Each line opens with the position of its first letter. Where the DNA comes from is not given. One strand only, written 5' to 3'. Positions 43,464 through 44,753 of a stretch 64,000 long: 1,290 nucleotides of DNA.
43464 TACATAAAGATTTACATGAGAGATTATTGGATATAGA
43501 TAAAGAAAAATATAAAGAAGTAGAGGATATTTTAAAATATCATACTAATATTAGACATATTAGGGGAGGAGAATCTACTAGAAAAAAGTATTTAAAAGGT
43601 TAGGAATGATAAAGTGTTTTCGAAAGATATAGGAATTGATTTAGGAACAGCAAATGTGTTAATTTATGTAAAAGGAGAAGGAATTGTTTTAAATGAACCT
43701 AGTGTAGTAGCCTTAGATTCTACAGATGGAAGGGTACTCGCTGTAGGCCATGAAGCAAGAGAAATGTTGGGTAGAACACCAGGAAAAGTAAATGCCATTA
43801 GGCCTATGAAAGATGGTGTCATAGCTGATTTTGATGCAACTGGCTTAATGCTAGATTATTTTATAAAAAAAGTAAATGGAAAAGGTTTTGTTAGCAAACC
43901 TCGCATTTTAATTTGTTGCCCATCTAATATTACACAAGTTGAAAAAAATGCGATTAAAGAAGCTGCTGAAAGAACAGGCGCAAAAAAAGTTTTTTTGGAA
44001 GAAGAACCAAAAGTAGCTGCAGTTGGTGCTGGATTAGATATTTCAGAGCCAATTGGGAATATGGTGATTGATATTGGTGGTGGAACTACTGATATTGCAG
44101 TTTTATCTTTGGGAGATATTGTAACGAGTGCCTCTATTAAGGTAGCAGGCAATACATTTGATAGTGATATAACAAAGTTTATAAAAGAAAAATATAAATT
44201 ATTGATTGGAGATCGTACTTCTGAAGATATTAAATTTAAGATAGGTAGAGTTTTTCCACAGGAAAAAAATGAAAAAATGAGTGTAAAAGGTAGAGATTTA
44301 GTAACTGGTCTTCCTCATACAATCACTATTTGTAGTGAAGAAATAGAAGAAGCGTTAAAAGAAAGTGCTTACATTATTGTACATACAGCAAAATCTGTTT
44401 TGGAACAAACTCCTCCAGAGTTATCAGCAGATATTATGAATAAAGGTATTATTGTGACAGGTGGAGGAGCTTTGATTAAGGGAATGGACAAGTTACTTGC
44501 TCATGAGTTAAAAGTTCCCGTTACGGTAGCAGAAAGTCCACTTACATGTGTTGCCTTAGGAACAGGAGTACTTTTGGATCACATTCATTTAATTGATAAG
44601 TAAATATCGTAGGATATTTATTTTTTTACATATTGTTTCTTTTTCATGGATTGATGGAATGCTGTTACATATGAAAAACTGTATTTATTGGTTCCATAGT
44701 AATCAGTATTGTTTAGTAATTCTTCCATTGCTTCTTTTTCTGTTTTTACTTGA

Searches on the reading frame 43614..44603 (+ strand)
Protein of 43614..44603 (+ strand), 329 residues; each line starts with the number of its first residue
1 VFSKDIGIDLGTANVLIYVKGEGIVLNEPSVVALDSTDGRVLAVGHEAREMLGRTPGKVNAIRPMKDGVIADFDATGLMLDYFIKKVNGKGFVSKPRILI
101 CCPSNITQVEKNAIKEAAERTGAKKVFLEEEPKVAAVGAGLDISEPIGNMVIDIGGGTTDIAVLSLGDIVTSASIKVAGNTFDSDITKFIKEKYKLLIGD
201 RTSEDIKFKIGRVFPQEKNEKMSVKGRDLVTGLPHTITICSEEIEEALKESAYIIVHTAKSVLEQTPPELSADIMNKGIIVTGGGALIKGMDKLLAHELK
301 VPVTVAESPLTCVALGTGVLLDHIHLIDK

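Call 69: search_protein_families(library=pfam, proteins=[window:43614-44603:+], max_evalue=0.00001)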
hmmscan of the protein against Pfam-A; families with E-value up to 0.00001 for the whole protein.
window:43614-44603:+ (329 aa): 4 families
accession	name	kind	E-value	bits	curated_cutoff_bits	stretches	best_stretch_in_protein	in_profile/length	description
PF06723.19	MreB_Mbl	-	8.7e-146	485.3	27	1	3-327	1-325/327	MreB/Mbl protein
PF14450.12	FtsA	-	8e-13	49.3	31.8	1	150-309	1-120/127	Cell division protein FtsA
PF00022.25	Actin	-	3.9e-11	42.6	27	1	41-193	45-190/410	Actin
PF00012.26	HSP70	-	1.1e-09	37.6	20.6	1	98-196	136-240/599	Hsp70 protein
